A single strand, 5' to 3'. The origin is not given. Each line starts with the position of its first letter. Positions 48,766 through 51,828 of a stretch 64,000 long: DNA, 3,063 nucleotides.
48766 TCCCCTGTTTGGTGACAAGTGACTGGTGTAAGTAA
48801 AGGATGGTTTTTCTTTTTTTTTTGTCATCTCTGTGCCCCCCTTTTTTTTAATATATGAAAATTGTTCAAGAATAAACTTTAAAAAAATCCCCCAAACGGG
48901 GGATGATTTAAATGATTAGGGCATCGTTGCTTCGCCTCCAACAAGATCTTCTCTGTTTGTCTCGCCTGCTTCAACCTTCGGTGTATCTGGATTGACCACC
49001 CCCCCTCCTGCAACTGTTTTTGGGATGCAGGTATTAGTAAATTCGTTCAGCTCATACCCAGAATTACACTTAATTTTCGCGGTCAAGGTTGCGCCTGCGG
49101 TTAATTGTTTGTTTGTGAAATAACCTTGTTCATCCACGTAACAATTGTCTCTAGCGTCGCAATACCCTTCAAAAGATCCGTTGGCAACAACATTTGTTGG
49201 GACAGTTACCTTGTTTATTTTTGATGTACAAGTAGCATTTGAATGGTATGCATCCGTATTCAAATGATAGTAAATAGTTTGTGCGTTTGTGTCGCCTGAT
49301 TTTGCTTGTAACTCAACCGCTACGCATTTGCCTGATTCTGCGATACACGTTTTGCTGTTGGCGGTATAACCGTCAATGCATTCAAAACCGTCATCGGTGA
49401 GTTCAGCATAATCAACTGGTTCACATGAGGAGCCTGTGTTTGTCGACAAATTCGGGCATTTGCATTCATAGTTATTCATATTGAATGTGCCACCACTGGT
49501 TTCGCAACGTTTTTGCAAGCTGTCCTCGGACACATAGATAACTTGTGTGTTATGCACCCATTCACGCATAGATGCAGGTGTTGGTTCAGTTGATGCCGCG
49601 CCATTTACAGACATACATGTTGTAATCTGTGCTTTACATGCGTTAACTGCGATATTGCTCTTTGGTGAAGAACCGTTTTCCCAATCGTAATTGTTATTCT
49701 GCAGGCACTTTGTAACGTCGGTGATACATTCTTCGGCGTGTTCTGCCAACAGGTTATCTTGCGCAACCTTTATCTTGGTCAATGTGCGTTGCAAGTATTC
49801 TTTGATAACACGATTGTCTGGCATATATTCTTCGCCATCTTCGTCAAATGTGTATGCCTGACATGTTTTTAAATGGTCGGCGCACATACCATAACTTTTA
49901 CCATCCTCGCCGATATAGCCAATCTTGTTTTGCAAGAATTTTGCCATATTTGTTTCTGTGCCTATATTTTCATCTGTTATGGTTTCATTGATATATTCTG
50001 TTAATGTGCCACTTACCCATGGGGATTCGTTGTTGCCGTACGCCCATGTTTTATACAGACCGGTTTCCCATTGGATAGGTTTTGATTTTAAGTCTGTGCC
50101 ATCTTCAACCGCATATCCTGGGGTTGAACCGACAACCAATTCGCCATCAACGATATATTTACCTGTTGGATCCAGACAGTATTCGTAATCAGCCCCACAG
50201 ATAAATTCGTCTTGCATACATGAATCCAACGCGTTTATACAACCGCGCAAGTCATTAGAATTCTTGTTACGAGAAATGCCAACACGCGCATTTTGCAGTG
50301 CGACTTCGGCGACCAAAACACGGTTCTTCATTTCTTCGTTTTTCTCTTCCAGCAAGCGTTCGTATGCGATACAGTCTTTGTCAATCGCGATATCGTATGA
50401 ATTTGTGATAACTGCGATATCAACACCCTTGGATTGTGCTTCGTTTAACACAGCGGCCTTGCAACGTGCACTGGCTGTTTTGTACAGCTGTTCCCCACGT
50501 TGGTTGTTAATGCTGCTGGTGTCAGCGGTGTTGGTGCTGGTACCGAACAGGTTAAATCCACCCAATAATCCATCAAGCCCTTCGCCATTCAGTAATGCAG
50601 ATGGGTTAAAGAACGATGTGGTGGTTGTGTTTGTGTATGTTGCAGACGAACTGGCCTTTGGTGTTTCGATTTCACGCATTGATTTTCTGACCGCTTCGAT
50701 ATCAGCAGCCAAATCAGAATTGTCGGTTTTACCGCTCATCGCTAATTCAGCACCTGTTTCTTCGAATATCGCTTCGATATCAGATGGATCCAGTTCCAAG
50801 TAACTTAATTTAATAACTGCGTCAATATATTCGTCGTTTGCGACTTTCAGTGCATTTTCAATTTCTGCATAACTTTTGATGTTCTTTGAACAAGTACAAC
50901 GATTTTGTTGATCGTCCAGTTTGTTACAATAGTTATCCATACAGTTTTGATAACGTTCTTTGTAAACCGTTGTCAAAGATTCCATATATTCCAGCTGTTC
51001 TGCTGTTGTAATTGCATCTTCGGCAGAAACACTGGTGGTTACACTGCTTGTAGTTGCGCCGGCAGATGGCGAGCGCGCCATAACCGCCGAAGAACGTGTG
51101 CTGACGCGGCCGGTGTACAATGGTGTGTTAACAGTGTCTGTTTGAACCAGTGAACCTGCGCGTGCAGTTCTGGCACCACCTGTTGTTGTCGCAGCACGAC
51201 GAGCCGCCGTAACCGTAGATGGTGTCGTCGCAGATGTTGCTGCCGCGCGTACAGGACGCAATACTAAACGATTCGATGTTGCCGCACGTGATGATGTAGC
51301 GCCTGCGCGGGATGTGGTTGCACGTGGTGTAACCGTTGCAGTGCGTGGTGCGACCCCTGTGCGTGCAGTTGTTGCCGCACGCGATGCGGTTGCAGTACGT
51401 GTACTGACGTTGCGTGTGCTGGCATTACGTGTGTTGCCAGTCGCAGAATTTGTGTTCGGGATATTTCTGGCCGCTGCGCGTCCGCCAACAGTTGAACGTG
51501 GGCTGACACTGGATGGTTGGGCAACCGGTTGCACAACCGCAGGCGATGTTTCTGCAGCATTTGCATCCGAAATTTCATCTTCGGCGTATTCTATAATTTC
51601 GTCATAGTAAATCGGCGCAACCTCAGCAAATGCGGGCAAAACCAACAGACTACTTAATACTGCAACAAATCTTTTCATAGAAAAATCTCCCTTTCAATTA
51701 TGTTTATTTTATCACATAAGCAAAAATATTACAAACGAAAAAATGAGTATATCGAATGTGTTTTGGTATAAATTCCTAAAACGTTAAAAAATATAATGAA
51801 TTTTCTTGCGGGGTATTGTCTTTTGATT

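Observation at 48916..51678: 920-aa secreted Cys-rich protein with a hypervariable-looking Arg/Ala/Thr/Ser repeat tract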

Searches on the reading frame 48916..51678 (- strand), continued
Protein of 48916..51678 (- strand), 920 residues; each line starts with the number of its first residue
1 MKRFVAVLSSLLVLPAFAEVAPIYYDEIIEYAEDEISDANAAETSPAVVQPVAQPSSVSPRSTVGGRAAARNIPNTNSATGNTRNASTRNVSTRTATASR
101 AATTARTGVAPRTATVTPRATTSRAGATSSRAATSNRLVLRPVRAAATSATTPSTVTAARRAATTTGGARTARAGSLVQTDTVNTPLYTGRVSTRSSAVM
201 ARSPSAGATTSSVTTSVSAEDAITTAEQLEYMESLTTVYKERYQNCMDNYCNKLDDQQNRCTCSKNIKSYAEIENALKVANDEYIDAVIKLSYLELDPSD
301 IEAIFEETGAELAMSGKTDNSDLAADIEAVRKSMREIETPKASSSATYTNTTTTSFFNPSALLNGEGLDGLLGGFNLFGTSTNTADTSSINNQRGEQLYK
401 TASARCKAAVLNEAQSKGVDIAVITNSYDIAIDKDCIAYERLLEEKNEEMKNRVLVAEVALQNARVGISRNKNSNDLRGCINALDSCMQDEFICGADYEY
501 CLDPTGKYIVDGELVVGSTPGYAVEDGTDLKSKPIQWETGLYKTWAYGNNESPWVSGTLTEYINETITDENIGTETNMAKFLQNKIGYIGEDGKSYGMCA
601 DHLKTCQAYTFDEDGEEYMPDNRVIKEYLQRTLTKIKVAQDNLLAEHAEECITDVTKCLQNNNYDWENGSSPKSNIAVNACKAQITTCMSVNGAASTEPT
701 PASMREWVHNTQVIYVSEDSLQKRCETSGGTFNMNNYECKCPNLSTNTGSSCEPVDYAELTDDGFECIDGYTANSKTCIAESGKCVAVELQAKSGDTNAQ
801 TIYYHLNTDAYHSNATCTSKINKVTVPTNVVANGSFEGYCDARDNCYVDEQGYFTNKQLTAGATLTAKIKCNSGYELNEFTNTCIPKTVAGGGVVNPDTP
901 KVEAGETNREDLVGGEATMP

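Call 75: list_cluster_members(proteins=[window:48916-51678:-, window:47384-48691:-, window:53481-54761:-, window:51863-53458:+])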
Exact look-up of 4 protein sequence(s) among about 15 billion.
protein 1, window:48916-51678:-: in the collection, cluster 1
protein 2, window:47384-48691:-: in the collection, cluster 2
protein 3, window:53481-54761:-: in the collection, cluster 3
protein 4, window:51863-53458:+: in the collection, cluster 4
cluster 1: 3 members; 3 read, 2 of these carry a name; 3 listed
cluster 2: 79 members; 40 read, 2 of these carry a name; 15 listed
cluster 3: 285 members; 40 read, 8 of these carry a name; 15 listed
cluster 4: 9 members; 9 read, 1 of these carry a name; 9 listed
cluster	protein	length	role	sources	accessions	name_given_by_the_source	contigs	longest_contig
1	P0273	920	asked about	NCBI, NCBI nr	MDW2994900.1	MAG: hypothetical protein R8N24_02645 [Alphaproteobacteria bacterium] | hypothetical protein [Alphaproteobacteria bacterium]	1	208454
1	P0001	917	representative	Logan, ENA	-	-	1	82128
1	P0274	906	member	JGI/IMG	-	hypothetical protein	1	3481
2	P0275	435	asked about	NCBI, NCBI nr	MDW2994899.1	MAG: trigger factor [Alphaproteobacteria bacterium] | trigger factor [Alphaproteobacteria bacterium]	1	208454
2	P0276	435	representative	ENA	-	-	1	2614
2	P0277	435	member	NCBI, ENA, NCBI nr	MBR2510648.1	MAG: trigger factor [Alphaproteobacteria bacterium] | trigger factor [Alphaproteobacteria bacterium]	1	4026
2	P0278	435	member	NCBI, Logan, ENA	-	-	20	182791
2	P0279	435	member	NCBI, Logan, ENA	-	-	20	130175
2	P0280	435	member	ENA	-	-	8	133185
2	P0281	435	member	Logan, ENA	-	-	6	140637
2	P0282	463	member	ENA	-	-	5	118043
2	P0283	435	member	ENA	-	-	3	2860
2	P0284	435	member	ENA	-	-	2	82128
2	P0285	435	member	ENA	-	-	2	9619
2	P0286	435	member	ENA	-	-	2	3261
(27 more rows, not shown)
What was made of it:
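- The 90% cluster holds 3 members, against 79 for tig and 285 for ProRS from the same genomes (call 75).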

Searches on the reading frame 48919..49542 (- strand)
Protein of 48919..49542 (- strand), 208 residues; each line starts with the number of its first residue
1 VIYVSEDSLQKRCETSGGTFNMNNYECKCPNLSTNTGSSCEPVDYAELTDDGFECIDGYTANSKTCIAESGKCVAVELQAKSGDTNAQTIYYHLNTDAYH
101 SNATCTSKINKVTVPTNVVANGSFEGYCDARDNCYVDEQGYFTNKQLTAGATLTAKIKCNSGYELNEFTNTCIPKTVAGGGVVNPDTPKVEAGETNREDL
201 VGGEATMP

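Call 56: search_solved_structures(query=window:48919-49542:-, max_evalue=10)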
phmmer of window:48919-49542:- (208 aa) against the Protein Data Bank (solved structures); distinct sequences matched with E-value up to 10: 7.
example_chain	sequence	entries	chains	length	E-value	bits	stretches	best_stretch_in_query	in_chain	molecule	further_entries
8bjo_A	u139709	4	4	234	0.091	16.3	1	107-156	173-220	Alginate lyase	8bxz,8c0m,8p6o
3t57_A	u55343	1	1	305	0.12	15.9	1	111-197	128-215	UDP-N-acetylglucosamine O-acyltransferase domain-containing protein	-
8qiz_A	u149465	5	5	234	0.15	15.5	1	107-158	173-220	Alginate lyase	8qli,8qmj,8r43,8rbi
9g98_A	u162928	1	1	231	0.15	15.5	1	107-158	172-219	Alginate lyase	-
8bjr_A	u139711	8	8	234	0.15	15.5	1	107-158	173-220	Alginate lyase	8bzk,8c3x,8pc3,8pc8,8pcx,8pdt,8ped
9g99_A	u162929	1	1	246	0.17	15.4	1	107-158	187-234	Alginate lyase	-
4lhk_A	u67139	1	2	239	0.19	15.2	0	78-121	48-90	Flocculin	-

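Call 57: find_homologous_proteins(query=window:48919-49542:-, max_evalue=0.01)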
Query window:48919-49542:- (208 aa): 1 proteins with E <= 0.01 among 111 candidates.
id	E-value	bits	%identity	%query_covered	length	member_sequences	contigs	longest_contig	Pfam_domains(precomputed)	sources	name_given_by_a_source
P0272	6.8e-94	332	75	100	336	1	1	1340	-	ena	-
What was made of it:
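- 48919..49542 (-): Variable C-terminal Cys-rich, beta-rich module, aa 713-920, with 12 Cys. It is the truly hypervariable part. Only one close relative was found when it was searched alone (call 57).
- Tried and rejected: Only one fragment, 75% identical, was found (call 57).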

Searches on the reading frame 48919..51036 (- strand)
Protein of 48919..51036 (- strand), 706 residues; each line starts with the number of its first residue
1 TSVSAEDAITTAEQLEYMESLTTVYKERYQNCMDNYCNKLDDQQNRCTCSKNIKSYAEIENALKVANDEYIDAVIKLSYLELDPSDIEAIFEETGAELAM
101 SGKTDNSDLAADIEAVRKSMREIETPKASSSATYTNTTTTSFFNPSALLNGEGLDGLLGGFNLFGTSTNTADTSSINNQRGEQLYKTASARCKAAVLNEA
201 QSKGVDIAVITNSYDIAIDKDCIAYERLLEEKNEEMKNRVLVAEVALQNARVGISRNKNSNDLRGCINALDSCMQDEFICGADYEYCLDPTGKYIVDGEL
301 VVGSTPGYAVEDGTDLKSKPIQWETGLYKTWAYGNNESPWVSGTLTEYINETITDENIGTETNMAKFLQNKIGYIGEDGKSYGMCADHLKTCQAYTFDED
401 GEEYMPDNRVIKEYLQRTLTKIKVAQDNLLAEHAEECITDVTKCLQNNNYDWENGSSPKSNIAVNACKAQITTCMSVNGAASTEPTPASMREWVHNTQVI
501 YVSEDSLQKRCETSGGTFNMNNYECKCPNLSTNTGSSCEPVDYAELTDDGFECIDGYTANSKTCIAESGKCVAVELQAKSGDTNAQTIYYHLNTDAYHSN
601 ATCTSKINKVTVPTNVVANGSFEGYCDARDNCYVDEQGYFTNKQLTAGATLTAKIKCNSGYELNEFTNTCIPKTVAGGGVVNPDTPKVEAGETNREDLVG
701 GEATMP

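Call 41: predict_structure(alignment_id=A3)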
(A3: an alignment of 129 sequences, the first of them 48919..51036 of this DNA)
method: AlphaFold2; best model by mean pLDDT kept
length: 706 residues; sequences in the alignment: 129
mean_pLDDT: 75.6   pTM: 0.54
mean pLDDT of the five models: 75.6, 75.7, 75.6, 74.1, 72.5
residues with pLDDT >= 90: 289; 70-90: 164; 50-70: 127; < 50: 126
segments of 3 or more residues with pLDDT < 50: 1-4, 124-145, 151-155, 157-172, 540-542, 611-653, 684-706
pLDDT, mean of each block of 10 residues (from residue 1): 51 86 96 93 91 91 91 82 69 62 69 73 51 41 46 45 42 67 94 94 95 95 94 90 84 79 96 97 97 97 87 61 84 92 95 80 94 94 94 95 95 98 97 95 96 90 96 92 84 79 61 76 67 53 61 62 59 65 67 74 73 40 39 41 39 65 78 69 44 35 27
secondary structure, 60 per line:
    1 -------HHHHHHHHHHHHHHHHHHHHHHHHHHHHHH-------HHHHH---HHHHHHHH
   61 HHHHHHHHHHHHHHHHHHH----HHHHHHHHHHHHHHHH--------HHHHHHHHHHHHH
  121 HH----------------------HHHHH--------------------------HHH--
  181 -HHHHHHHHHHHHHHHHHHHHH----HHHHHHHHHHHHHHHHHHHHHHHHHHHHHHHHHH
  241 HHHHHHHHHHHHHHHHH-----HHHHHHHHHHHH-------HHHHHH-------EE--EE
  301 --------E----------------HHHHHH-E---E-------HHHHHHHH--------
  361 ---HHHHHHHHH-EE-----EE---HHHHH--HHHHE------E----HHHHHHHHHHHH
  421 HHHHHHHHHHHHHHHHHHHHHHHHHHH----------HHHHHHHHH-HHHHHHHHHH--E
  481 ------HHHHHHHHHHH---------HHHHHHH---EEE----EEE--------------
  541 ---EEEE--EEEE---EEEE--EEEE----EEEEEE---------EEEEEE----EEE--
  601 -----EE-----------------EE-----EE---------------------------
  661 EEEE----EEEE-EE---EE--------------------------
elements in order (helices of 4 or more, strands of 3 or more residues): H8-37 H45-49 H53-79 H84-99 H108-122 H145-149 H182-202 H207-257 H263-274 H282-287 H326-331 H345-352 H364-372 H386-390 H393-396 H409-447 H458-466 H468-477 H487-497 H507-513 E517-519 E524-526 E544-547 E550-553 E557-560 E563-566 E571-576 E586-591 E596-598 E661-664 E669-672
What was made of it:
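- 49543..51033 (-): Conserved Cys-rich, mostly helical core, aa 216-712. The query has 16 Cys here; the family has 18 conserved Cys columns. AF2 with 129 sequences gives pLDDT above 90 over most of it (call 41).
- AF2 pLDDT above 90 with long helices (call 41). Its AF2 confidence is only moderate, with 10-residue block means of mostly 53-78 over the folded part and below 50 for about aa 825-867 and 898-920 (call 41).
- Tried and rejected: The second (129 sequences, aa 215-920) was good for the core, with mean pLDDT 75.6 (call 41).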

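Call 44: fold_search(model_id=the predicted structure, library=pdb)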
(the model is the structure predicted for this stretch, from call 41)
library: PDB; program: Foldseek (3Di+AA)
matches with E <= 10: 68; with E <= 0.001: 0
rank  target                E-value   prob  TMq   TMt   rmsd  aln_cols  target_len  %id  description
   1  6o3e_A                6.3e-01  0.03  0.06  0.08  34.4       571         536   10  mouse aE-catenin 82-883 (released 2019-11-13)
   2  6djl_C                8.4e-01  0.16  0.08  0.21  27.0       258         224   10  Crystal structure of the Rab11 GEF SH3BP5 bound to nucleotide free Rab11A (released 2018-09-26)
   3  6djl_E                1.0e+00  0.13  0.07  0.18  26.6       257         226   10  Crystal structure of the Rab11 GEF SH3BP5 bound to nucleotide free Rab11A (released 2018-09-26)
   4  6ixf_A                1.3e+00  0.14  0.08  0.23  29.2       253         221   10  Crystal structure of SeMet apo SH3BP5 (P41) (released 2019-03-20)
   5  7sqc_W0               1.8e+00  0.03  0.09  0.06  34.1       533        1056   10  Ciliary C1 central pair apparatus isolated from Chlamydomonas reinhardtii (released 2022-04-13)
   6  9qwr_B                2.0e+00  0.18  0.08  0.24  14.4       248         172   12  MIC60 helical bundle dimer (released 2026-02-25)
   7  6djl_B                2.0e+00  0.09  0.07  0.19  25.0       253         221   11  Crystal structure of the Rab11 GEF SH3BP5 bound to nucleotide free Rab11A (released 2018-09-26)
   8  9fqr_A7               2.0e+00  0.06  0.11  0.17  37.8       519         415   11  96-nm repeat of axonemal doublet microtubules from bovine sperm (released 2025-03-26)
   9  8wjo_B                2.2e+00  0.10  0.08  0.19  43.9       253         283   14  Cryo-EM structure of 8-subunit Smc5/6 arm region (released 2024-06-26)
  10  1wth_A                2.2e+00  0.03  0.07  0.08  24.4       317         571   13  Crystal structure of gp5-S351L mutant and gp27 complex (released 2005-03-08)
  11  6ixv_A                2.6e+00  0.09  0.08  0.21  28.1       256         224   10  Crystal structure of SH3BP5-Rab11a (released 2019-03-20)
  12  8otz_F2               2.8e+00  0.06  0.11  0.16  38.7       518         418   11  48-nm repeat of the native axonemal doublet microtubule from bovine sperm (released 2023-11-22)
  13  9cpb_5M               3.0e+00  0.08  0.10  0.16  32.4       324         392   11  Atomic model of bovine Fallopian tube cilia doublet microtubule (48-nm periodicity) (released 2024-10-30)
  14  6ixf_B                3.3e+00  0.06  0.07  0.19  24.6       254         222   11  Crystal structure of SeMet apo SH3BP5 (P41) (released 2019-03-20)
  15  7sqc_1F               3.5e+00  0.09  0.09  0.23  28.5       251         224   11  Ciliary C1 central pair apparatus isolated from Chlamydomonas reinhardtii (released 2022-04-13)
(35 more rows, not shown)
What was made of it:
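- On Chlamydial Cys-rich envelope proteins (OmcB/OmcA): The core is helical and Foldseek on PDB gives nothing below E = 0.6 (calls 41, 44).
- On ClyA-type alpha pore-forming toxins: The best ClyA hit is 6mrt_A with E = 8.2 and TM 0.07-0.15 (call 44).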

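Call 50: fold_search(model_id=the predicted structure, library=viral)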
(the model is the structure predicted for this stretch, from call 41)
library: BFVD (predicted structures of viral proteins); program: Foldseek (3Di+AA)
matches with E <= 10: 144; with E <= 0.001: 0
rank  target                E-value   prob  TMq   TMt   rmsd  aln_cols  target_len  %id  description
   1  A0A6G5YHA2            1.7e-01  0.06  0.08  0.07  33.2       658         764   10  (no name in the UniProt tables at hand)
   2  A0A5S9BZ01            2.4e-01  0.06  0.07  0.04  59.1       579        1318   11  DNA repair exonuclease [Tenacibaculum phage PTm1]
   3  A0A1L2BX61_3          7.0e-01  0.08  0.11  0.08  30.3       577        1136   10  Tape measure protein [Nodularia phage vB_NpeS-2AV2]
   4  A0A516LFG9            7.8e-01  0.07  0.05  0.06  29.1       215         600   15  (no name in the UniProt tables at hand)
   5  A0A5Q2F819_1          8.1e-01  0.14  0.07  0.06  40.5       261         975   14  Tape measure protein [Gordonia phage Sixama]
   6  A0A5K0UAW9            8.1e-01  0.06  0.10  0.06  57.4       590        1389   11  DNA repair exonuclease [Yasminevirus sp. GU-2018]
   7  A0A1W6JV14            1.1e+00  0.15  0.08  0.06  36.9       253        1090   12  Tail fiber protein [Vibrio phage pVco-5]
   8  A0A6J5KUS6            1.1e+00  0.11  0.07  0.08  46.0       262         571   11  Endonuclease subunit [uncultured Caudovirales phage]
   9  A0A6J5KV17            1.2e+00  0.14  0.08  0.18  38.3       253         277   11  Uncharacterized protein [uncultured Caudovirales phage]
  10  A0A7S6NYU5            1.3e+00  0.04  0.05  0.03  23.4       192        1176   16  (no name in the UniProt tables at hand)
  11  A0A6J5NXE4            1.4e+00  0.06  0.06  0.14  41.7       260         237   14  Uncharacterized protein [uncultured Caudovirales phage]
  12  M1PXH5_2              1.5e+00  0.06  0.07  0.06  24.5       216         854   16  Outer membrane autotransporter [Prochlorococcus phage P-SSP6]
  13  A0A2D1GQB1            1.5e+00  0.05  0.04  0.05  14.8       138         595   16  (no name in the UniProt tables at hand)
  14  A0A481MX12            1.6e+00  0.10  0.08  0.19  29.9       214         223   14  (no name in the UniProt tables at hand)
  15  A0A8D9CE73            1.6e+00  0.10  0.10  0.16  52.3       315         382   10  Uncharacterized protein [uncultured marine phage]
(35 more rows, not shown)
